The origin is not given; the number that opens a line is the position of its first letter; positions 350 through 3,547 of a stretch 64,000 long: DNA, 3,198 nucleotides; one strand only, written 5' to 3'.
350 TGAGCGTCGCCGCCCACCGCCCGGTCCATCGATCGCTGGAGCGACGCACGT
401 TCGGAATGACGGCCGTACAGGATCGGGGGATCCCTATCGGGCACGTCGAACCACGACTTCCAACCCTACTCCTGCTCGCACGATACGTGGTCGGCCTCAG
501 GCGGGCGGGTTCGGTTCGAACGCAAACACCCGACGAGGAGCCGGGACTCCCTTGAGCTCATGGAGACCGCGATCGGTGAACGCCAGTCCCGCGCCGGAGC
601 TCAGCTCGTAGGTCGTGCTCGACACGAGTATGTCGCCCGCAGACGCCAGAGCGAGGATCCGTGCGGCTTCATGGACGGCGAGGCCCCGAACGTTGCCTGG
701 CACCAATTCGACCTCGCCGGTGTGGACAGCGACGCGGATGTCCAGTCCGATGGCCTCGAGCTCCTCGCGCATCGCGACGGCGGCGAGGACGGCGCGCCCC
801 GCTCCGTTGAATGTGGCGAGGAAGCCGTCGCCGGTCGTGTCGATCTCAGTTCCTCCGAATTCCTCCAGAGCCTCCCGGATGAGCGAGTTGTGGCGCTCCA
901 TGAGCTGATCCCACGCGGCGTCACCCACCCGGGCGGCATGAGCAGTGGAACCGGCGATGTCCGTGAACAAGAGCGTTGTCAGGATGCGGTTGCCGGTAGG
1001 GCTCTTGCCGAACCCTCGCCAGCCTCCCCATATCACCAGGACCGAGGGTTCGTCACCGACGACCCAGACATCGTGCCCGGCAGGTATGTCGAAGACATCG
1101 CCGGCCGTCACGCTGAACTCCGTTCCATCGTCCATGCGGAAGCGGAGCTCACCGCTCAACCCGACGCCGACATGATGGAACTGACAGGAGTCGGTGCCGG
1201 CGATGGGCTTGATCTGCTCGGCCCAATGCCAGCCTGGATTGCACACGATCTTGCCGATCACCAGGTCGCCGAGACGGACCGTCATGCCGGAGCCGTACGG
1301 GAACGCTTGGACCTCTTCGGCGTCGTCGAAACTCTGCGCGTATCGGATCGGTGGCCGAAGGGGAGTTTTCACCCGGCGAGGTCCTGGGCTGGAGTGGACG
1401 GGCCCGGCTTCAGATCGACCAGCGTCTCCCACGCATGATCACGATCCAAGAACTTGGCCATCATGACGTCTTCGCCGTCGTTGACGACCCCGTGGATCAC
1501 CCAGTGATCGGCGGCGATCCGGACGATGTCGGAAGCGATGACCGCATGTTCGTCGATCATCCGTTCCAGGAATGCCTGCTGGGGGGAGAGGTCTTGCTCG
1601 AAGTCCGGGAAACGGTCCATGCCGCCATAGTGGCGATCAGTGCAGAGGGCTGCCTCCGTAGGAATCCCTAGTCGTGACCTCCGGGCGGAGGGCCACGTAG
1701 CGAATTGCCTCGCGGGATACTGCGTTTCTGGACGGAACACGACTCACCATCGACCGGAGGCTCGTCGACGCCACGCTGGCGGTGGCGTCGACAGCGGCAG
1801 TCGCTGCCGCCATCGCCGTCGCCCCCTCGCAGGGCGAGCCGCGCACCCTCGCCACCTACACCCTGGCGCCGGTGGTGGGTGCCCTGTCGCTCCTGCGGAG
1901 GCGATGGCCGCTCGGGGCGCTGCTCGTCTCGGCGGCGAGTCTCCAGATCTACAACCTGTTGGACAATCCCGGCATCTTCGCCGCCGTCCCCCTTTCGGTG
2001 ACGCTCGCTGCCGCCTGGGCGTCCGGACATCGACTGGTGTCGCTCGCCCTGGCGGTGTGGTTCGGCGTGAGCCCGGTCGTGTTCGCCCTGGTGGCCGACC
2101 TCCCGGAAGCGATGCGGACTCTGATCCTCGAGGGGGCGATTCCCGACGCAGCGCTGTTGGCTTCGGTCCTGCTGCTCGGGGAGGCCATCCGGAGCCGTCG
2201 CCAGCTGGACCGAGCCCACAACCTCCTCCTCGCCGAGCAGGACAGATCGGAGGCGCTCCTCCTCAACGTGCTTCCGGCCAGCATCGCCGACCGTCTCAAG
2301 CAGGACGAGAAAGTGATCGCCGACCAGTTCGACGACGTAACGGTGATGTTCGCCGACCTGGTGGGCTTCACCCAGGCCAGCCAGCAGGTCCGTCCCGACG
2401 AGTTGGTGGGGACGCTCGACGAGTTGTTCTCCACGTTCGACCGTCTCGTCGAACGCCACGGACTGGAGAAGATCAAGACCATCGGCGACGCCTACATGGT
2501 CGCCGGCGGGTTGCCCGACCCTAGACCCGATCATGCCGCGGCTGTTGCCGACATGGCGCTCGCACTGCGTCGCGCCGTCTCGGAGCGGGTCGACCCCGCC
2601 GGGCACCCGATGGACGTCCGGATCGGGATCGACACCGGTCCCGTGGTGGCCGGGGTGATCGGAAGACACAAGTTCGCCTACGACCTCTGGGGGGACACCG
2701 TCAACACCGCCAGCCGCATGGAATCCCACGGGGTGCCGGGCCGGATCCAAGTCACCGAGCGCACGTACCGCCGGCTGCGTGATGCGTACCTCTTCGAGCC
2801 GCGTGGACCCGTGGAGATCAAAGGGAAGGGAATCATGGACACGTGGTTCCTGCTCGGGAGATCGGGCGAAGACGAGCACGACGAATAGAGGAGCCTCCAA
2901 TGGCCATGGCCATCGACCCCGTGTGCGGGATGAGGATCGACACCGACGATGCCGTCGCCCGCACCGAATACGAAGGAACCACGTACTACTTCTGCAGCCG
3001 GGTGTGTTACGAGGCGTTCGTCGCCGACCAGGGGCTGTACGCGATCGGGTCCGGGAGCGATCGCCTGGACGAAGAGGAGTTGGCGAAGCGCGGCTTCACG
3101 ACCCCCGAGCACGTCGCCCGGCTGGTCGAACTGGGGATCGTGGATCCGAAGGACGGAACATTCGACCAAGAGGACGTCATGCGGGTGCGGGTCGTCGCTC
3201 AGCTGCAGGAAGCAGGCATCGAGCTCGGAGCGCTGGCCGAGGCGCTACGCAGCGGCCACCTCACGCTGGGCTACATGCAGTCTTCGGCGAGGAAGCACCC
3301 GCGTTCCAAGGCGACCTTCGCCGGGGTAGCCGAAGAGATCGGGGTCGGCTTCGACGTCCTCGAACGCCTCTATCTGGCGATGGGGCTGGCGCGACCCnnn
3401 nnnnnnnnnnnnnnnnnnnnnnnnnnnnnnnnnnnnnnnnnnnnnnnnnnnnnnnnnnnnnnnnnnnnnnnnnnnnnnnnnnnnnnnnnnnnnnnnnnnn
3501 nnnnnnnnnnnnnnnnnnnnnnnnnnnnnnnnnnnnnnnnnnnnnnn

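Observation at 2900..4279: YHS/TRASH metal-binding domain fused to a class III nucleotidyl cyclase, a putative metal (copper)-responsive cNMP-producing sensor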

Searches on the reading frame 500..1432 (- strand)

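Call 3: search_protein_families(library=pfam, proteins=[window:500-1432:-], max_evalue=1)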
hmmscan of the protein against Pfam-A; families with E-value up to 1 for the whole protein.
window:500-1432:- (311 aa): 5 families
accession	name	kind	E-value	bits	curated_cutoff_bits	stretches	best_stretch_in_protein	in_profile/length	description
PF00211.25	Guanylate_cyc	-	3e-10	40.4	21.9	1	153-295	10-172/183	Adenylate and Guanylate cyclase catalytic domain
PF07883.17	Cupin_2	-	0.00013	22.1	27.2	1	88-133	21-67/70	Cupin domain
PF05899.18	Cupin_3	-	0.022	14.9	23.5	1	92-120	32-60/74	EutQ-like cupin domain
PF00190.28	Cupin_1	-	0.26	11.3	22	1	107-134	82-111/151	Cupin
PF19549.4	DUF6072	-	0.38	11.3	27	1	239-286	23-67/129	Family of unknown function (DUF6072)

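Call 4: search_protein_families(library=ncbifam, proteins=[window:500-1432:-], max_evalue=1)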
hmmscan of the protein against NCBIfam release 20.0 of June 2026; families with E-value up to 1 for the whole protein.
window:500-1432:- (311 aa): 4 families
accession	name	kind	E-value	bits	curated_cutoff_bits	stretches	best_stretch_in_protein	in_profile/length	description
NF058673.1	LipAdnlyCyLipJMY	equivalog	1.9e-49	168.6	800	1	139-304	283-448/449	bifunctional lipase/adenylate cyclase LipJ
TIGR04510.1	mod_pep_cyc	subfamily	3.1e-12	45.8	400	1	150-302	4-182/814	putative peptide modification system cyclase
TIGR03903.1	TOMM_kin_cyc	equivalog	0.018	12.8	705.75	1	226-275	383-433/1267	TOMM system kinase/cyclase fusion protein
NF038084.1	DHCW_cupin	hypoth_equivalog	0.1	12.7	70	1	83-116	52-85/106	DHCW motif cupin fold protein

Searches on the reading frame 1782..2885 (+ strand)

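Call 3: search_protein_families(library=pfam, proteins=[window:1782-2885:+], max_evalue=1)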
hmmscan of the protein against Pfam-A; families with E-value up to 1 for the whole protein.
window:1782-2885:+ (368 aa): 2 families
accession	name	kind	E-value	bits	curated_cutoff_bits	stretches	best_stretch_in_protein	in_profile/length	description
PF00211.25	Guanylate_cyc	-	7e-64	215.2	21.9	1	180-358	3-182/183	Adenylate and Guanylate cyclase catalytic domain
PF07701.20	HNOBA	-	0.0052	16.7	23.4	1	134-172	178-216/216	Heme NO binding associated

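Call 4: search_protein_families(library=ncbifam, proteins=[window:1782-2885:+], max_evalue=1)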
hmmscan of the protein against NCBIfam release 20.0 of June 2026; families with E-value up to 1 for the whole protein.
window:1782-2885:+ (368 aa): 3 families
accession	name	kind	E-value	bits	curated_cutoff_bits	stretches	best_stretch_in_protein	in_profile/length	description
TIGR03903.1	TOMM_kin_cyc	equivalog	3.7e-05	21.8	705.75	1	207-342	313-446/1267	TOMM system kinase/cyclase fusion protein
NF058673.1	LipAdnlyCyLipJMY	equivalog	0.00061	18.6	800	1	186-348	296-439/449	bifunctional lipase/adenylate cyclase LipJ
TIGR03647.1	Na_symport_sm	subfamily_domain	0.16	12.3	26.05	1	78-107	2-31/77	sodium/substrate symporter small subunit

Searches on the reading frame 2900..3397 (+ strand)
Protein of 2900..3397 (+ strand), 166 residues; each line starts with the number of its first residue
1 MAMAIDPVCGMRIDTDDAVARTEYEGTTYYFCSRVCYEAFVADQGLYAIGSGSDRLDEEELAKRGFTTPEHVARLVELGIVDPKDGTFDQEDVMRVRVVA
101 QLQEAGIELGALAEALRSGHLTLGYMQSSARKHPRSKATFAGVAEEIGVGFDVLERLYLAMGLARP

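Call 42: search_solved_structures(query=window:2900-3397:+, max_evalue=10, show_alignments=3)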
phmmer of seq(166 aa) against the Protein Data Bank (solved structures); distinct sequences matched with E-value up to 10: 1.
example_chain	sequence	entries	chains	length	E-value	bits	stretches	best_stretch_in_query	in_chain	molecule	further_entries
5ydc_A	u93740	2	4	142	0.37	13.9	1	51-112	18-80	Uncharacterized HTH-type transcriptional regulator Rv1828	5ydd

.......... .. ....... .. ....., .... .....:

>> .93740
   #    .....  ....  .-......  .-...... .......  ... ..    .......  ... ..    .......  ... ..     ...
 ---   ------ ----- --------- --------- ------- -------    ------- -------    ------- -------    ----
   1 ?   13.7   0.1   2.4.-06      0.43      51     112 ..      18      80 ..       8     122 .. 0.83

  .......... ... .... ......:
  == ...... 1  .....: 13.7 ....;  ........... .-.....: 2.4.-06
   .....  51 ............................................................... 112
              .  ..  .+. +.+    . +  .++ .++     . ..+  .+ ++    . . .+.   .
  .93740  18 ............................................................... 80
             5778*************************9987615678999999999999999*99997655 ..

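Call 60: predict_structure(alignment_id=A3)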
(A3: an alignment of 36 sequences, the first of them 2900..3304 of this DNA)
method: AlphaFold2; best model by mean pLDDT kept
length: 135 residues; sequences in the alignment: 36
mean_pLDDT: 86.5   pTM: 0.76
mean pLDDT of the five models: 86.5, 86.2, 85.8, 85.3, 85.0
residues with pLDDT >= 90: 73; 70-90: 47; 50-70: 12; < 50: 3
segments of 3 or more residues with pLDDT < 50: 133-135
pLDDT, mean of each block of 10 residues (from residue 1): 85 88 92 89 80 78 93 96 92 90 93 92 74 48
secondary structure, 60 per line:
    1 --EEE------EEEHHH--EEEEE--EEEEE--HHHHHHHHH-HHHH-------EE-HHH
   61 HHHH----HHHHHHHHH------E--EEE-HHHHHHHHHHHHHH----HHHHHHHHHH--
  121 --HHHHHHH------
elements in order: E3-5 E12-14 E20-24 E27-31 H34-42 H44-47 H58-64 H69-77 E87-89 H91-104 H109-118 H123-129
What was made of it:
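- On YHS/TRASH domain (Pfam PF04945): The model has four short strands plus a helix at pLDDT about 85-92 (call 60).
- Tried and rejected: The pTM of 0.76 for residues 1-135 (call 60) only hints at a defined packing.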

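Call 62: fold_search(model_id=the predicted structure, library=pdb)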
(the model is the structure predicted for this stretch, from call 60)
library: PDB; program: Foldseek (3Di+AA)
matches with E <= 10: 432; with E <= 0.001: 0
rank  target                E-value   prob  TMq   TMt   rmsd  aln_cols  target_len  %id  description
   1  1r8d_A                6.3e-02  1.00  0.43  0.52   5.3        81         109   14  Crystal Structure of MtaN Bound to DNA (released 2004-08-17)
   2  1r8d_B                6.7e-02  1.00  0.43  0.53   5.3        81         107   14  Crystal Structure of MtaN Bound to DNA (released 2004-08-17)
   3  3ucs_B                9.0e-02  1.00  0.41  0.54   2.3        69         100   25  Crystal structure of the complex between CBPA J-domain and CBPM (released 2013-07-03)
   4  3ucs_A                1.2e-01  1.00  0.41  0.55   2.3        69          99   26  Crystal structure of the complex between CBPA J-domain and CBPM (released 2013-07-03)
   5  5ydc_A                1.3e-01  1.00  0.41  0.45   2.8        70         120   27  Crystal structure of mercury soaked C-terminal domain of Rv1828 from Mycobacterium tuberculosis (released 2018-09-19)
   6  2zhh                  1.4e-01  0.99  0.45  0.50   4.4        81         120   20  Crystal structure of SoxR (released 2008-03-25)
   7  7xn2                  1.4e-01  0.99  0.38  0.35   4.0        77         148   17  Crystal structure of CvkR, a novel MerR-type transcriptional regulator (released 2023-03-08)
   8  3gp4_B                1.5e-01  0.98  0.42  0.43   5.2        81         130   17  Crystal structure of putative MerR family transcriptional regulator from listeria monocytogenes (released 2009-04-21)
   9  4ua2_A                2.2e-01  0.99  0.40  0.44   1.5        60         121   25  Crystal structure of dual function transcriptional regulator MerR from Bacillus megaterium MB1 (released 2015-07-22)
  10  3gp4_A                2.3e-01  0.97  0.42  0.43   5.1        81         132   18  Crystal structure of putative MerR family transcriptional regulator from listeria monocytogenes (released 2009-04-21)
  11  7cla                  2.5e-01  0.97  0.46  0.45   3.2        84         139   14  Crystal structure of HTH-type transcriptional regulator SkgA from Caulobacter crescentus (released 2020-10-28)
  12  5crl_B                2.5e-01  0.96  0.40  0.44   6.6        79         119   28  Crystal Structure of the Transcription Activator Tn501 MerR in Complex with Mercury (II) (released 2016-09-07)
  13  5d8c_A                2.8e-01  0.91  0.41  0.43   5.0        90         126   14  Crystal structure of HiNmlR, a MerR family regulator lacking the sensor domain, bound to promoter DNA (released 2016-06-29)
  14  5crl_A                3.0e-01  0.96  0.41  0.48   6.5        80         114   28  Crystal Structure of the Transcription Activator Tn501 MerR in Complex with Mercury (II) (released 2016-09-07)
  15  5d90_A                3.0e-01  0.90  0.41  0.44   5.5        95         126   15  Crystal structure of HiNmlR, a MerR family regulator lacking the sensor domain, bound to promoter DNA (released 2016-06-29)
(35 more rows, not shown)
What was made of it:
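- On MerR-family transcription regulators: The fold resemblance is weak (E 0.06-0.5, call 62)
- The fold matches for residues 1-135 have weak E-values (0.06-0.7, call 62). Fold matches to DNA-binding MerR family domains (call 62).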
